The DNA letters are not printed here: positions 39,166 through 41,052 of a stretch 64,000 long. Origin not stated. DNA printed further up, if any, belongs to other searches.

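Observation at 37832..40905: Coupled DUF2868-like membrane protein and GTPase-DUF3482: candidate dynamin-like membrane-remodelling pair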

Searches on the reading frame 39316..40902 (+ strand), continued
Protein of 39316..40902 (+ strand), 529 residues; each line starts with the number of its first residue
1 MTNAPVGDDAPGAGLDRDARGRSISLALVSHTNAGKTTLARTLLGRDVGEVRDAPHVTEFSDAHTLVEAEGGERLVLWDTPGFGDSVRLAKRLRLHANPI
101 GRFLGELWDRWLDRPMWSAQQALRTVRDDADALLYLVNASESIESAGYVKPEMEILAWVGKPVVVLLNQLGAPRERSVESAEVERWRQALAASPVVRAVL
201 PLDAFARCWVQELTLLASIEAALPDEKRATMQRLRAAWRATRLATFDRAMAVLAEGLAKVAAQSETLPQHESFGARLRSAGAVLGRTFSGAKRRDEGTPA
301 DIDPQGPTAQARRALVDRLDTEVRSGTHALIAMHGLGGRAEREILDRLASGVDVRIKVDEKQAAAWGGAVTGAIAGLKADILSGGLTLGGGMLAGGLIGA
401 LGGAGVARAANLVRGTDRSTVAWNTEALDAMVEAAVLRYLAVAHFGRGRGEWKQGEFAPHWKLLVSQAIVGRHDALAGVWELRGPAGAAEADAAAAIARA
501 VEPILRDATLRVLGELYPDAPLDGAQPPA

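Call 57: search_protein_families(library=pfam, proteins=[L008:8442-9977:+, L022:11893-12738:+, L003:8300-9904:+, L011:986-1852:+, L019:10200-11528:+, L035:313-3189:+, L046:11377-12450:+, L027:11445-12536:+, L021:8995-10092:+, L009:5278-6201:+], max_evalue=0.00001)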
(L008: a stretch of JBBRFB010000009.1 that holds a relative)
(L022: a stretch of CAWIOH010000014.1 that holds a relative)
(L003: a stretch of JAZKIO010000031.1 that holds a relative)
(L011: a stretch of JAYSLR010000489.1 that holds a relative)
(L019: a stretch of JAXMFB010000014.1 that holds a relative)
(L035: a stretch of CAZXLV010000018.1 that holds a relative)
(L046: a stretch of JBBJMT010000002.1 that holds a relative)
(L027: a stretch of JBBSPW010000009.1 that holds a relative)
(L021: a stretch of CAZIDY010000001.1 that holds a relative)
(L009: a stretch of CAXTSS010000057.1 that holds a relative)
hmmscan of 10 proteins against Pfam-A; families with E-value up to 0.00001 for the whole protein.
L008:8442-9977:+ (512 aa): 4 families
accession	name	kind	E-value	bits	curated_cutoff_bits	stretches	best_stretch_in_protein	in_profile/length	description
PF00441.29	Acyl-CoA_dh_1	-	1.3e-42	145.9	22.4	1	364-511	1-148/150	Acyl-CoA dehydrogenase, C-terminal domain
PF02771.21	Acyl-CoA_dh_N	-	4.9e-28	98.2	22.9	1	140-252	1-112/113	Acyl-CoA dehydrogenase, N-terminal domain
PF02770.24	Acyl-CoA_dh_M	-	2.5e-25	88.9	33.3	1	257-352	1-97/97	Acyl-CoA dehydrogenase, middle domain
PF08028.16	Acyl-CoA_dh_2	-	1.8e-15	57.9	22.7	1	380-495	2-127/134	Acyl-CoA dehydrogenase, C-terminal domain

L022:11893-12738:+ (282 aa): 1 family
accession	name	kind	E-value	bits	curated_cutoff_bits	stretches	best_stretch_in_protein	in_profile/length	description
PF01323.26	DSBA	-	1.1e-22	81.2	25.6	1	71-257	1-190/191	DSBA-like thioredoxin domain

L003:8300-9904:+ (535 aa): 2 families
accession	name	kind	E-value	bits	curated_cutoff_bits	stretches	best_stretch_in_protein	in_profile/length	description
PF01039.27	Carboxyl_trans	-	2.9e-159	531.3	22.3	1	48-525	2-483/493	Carboxyl transferase domain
PF03255.19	ACCA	-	2.1e-09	37.5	23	0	91-207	94-215/310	Acetyl co-enzyme A carboxylase carboxyltransferase-like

L011:986-1852:+ (289 aa): 3 families
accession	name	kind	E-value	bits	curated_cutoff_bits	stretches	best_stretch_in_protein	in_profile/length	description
PF00702.32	Hydrolase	-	1.4e-15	58.6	26.4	1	55-243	2-191/191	haloacid dehalogenase-like hydrolase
PF13419.12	HAD_2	-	7.6e-08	33.1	23.8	1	144-249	72-178/178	Haloacid dehalogenase-like hydrolase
PF13242.12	Hydrolase_like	-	5.6e-06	26.6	22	0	206-251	4-50/75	HAD-hyrolase-like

L019:10200-11528:+ (443 aa): 2 families
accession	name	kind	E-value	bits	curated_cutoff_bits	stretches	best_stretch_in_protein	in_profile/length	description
PF00005.33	ABC_tran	-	9.8e-30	104.4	25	1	190-352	1-137/137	ABC transporter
PF12399.14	BCA_ABC_TP_C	-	6.1e-12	45.3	25.5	1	401-424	1-24/27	Branched-chain amino acid ATP-binding cassette transporter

L035:313-3189:+ (959 aa): 3 families
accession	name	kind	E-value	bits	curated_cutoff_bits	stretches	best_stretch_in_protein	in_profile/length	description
PF02518.31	HATPase_c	-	1.5e-22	80.6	26.4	1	837-947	2-109/111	Histidine kinase-, DNA gyrase B-, and HSP90-like ATPase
PF00512.31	HisKA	-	8.2e-14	51.9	26.9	1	724-790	2-66/66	His Kinase A (phospho-acceptor) domain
PF00474.23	SSF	-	3.5e-07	29.9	22.8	1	94-192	15-111/406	Sodium:solute symporter family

L046:11377-12450:+ (358 aa): 1 family
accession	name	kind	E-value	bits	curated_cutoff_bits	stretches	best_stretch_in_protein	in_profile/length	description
PF02653.21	BPD_transp_2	-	4.8e-35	121.4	26.8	1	50-333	3-269/269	Branched-chain amino acid transport system / permease component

L027:11445-12536:+ (364 aa): 1 family
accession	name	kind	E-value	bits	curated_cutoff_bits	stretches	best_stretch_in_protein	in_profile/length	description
PF03401.19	TctC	-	3.8e-46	158.2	27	1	90-332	2-245/274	Tripartite tricarboxylate transporter family receptor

L021:8995-10092:+ (366 aa): 1 family
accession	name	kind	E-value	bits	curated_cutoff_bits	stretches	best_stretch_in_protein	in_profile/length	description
PF02653.21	BPD_transp_2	-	2.1e-31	109.5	26.8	1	85-350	3-269/269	Branched-chain amino acid transport system / permease component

L009:5278-6201:+ (308 aa): 2 families
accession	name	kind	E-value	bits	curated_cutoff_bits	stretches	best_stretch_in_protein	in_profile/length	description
PF05163.17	DinB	-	4.8e-16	59.6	23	1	128-276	10-155/165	DinB family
PF12867.12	DinB_2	-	1.2e-08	35.9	24.8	1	133-259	5-128/128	DinB superfamily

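Call 60: search_protein_families(library=pfam, alignment_id=A1, max_evalue=0.01)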
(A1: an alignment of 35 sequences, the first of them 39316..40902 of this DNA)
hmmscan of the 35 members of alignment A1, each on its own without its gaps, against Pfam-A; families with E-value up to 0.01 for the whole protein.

A. member 1, window:39316-40902:+ (529 aa): 3 families
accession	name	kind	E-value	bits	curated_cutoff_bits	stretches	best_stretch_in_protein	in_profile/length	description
PF11981.13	DUF3482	-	1.6e-12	47.9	29.2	2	366-450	152-237/293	Domain of unknown function (DUF3482)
PF01926.29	MMR_HSR1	-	6.4e-10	39.6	21.9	1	27-168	3-112/113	50S ribosome-binding GTPase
PF00735.24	Septin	-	0.002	17.9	26.2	1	21-113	2-98/280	Septin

B. families by the number of members that match (of 35 scanned): 4 families
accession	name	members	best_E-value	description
PF11981.13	DUF3482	35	7.7e-14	Domain of unknown function (DUF3482)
PF01926.29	MMR_HSR1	35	4.5e-11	50S ribosome-binding GTPase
PF00735.24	Septin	3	0.002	Septin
PF01713.27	Smr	1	0.0064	Smr domain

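Call 65: search_protein_families(library=phrogs, proteins=[window:39316-40902:+], max_evalue=0.01)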
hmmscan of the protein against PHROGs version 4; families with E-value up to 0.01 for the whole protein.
window:39316-40902:+ (529 aa): 2 families
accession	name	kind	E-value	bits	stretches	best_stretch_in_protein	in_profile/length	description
phrog_8900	-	unknown function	5.7e-11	43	1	26-219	13-206/466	-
phrog_16468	-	unknown function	3.5e-06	27.4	1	20-91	35-101/328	-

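Call 68: fold_search(model_id=the predicted structure, library=viral)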
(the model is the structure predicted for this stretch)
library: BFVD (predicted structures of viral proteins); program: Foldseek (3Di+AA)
matches with E <= 10: 437; with E <= 0.001: 5
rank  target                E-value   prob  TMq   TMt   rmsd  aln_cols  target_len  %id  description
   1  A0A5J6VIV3            1.0e-04  1.00  0.23  0.23  26.0       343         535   12  G domain-containing protein (Fragment) [Megaviridae environmental sample]
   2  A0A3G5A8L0            1.1e-04  1.00  0.26  0.22  30.7       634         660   10  Dynamin family GTPase [Hyperionvirus sp.]
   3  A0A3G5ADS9            3.6e-04  1.00  0.25  0.53   5.1       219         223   16  Uncharacterized protein [Hyperionvirus sp.]
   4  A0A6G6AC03            4.6e-04  0.99  0.24  0.22  30.4       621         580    9  Putative GTPase [Borely moumouvirus]
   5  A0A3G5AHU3            9.0e-04  1.00  0.23  0.49  11.9       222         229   11  AIG1-type G domain-containing protein [Sylvanvirus sp.]
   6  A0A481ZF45            1.6e-03  1.00  0.20  0.53   6.1       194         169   13  Ras family GTPase [Pithovirus LCPAC403]
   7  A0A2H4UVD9            1.6e-03  0.99  0.21  0.23  22.0       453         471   12  Rab-like GTPase [Bodo saltans virus]
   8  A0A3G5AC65            1.7e-03  1.00  0.23  0.53   7.4       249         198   15  Ras-related protein Rab-35 [Hyperionvirus sp.]
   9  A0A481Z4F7            2.2e-03  1.00  0.20  0.40  16.2       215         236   14  Ras family GTPase [Pithovirus LCPAC103]
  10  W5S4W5                2.3e-03  1.00  0.21  0.48   8.4       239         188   13  Ran-like GTP-binding protein [Pithovirus sibericum]
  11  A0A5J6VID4            2.4e-03  1.00  0.23  0.17   5.3       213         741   11  protein-synthesizing GTPase [Megaviridae environmental sample]
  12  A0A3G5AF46            2.4e-03  1.00  0.20  0.39   5.2       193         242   14  Putative ran [Satyrvirus sp.]
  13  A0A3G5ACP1            2.6e-03  0.92  0.20  0.17  34.9       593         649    9  Dynamin N-terminal domain-containing protein [Satyrvirus sp.]
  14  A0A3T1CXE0            2.9e-03  1.00  0.20  0.51   7.7       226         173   16  GTP binding nuclear protein Ran [Acanthamoeba castellanii medusavirus J1]
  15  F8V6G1                3.4e-03  1.00  0.26  0.38  24.2       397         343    8  Uncharacterized protein R618a [Acanthamoeba polyphaga mimivirus]
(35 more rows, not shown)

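Call 72: search_protein_families(library=padloc, proteins=[L083:9088-10419:-, L083:10419-12482:-, L083:2749-4218:-, L083:2229-2720:-, L083:4214-4684:-, L083:6001-8385:+, L066:4739-5857:+], max_evalue=0.001)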
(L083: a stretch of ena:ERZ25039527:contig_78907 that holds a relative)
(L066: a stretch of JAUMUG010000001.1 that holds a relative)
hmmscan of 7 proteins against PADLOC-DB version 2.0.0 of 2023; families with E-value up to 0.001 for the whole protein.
L083:9088-10419:- (444 aa): 0 families

L083:10419-12482:- (688 aa): 1 family
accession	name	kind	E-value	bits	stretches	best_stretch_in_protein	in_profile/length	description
PDLC04547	PDC-M26A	-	1.5e-18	64.7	1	395-501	330-431/724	-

L083:2749-4218:- (490 aa): 0 families

L083:2229-2720:- (164 aa): 0 families

L083:4214-4684:- (157 aa): 0 families

L083:6001-8385:+ (795 aa): 0 families

L066:4739-5857:+ (373 aa): 1 family
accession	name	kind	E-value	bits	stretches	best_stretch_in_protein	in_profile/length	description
PDLC02344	AbiD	-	2.7e-64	215.5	1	19-353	3-273/277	AbiD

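Call 81: find_encoding_contigs(protein=P0258, flank=5000, max_places=2)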
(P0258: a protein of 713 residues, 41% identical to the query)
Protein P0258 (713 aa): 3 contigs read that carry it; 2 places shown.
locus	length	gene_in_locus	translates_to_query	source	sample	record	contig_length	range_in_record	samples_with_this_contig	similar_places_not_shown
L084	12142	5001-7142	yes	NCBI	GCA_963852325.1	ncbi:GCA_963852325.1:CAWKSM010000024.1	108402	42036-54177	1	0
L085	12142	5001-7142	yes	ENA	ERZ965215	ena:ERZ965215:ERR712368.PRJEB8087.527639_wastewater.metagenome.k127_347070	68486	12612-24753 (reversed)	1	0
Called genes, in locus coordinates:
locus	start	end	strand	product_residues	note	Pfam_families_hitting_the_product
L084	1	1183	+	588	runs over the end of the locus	PF20423:AceK_regulatory, PF06315:AceK_kinase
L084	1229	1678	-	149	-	PF08327:AHSA1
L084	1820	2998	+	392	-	PF00108:Thiolase_N, PF02803:Thiolase_C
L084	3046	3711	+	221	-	PF00106:adh_short, PF13561:adh_short_C2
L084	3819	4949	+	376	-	PF02771:Acyl-CoA_dh_N, PF02770:Acyl-CoA_dh_M, PF00441:Acyl-CoA_dh_1, PF22924:ACOX_C_alpha1 (faint), PF08028:Acyl-CoA_dh_2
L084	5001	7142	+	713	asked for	PF11067:DUF2868, PF11981:DUF3482 (weak)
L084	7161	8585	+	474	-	PF02254:TrkA_N, PF03435:Sacchrp_dh_NADP (weak), PF03807:F420_oxidored (faint), PF13241:NAD_binding_7 (weak), PF02080:TrkA_C, PF02254:TrkA_N, PF02080:TrkA_C (weak)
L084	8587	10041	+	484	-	PF02386:TrkH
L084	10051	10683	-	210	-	-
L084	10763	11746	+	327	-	PF03401:TctC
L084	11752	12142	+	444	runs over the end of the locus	PF00890:FAD_binding_2 (weak), PF01134:GIDA (weak), PF01266:DAO (weak), PF01494:FAD_binding_3 (weak), PF07992:Pyr_redox_2 (weak), PF12831:FAD_oxidored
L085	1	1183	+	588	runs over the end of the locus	PF20423:AceK_regulatory, PF06315:AceK_kinase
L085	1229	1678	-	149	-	PF08327:AHSA1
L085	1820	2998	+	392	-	PF00108:Thiolase_N, PF02803:Thiolase_C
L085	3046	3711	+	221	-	PF00106:adh_short, PF13561:adh_short_C2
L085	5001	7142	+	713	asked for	PF11067:DUF2868, PF11981:DUF3482 (weak)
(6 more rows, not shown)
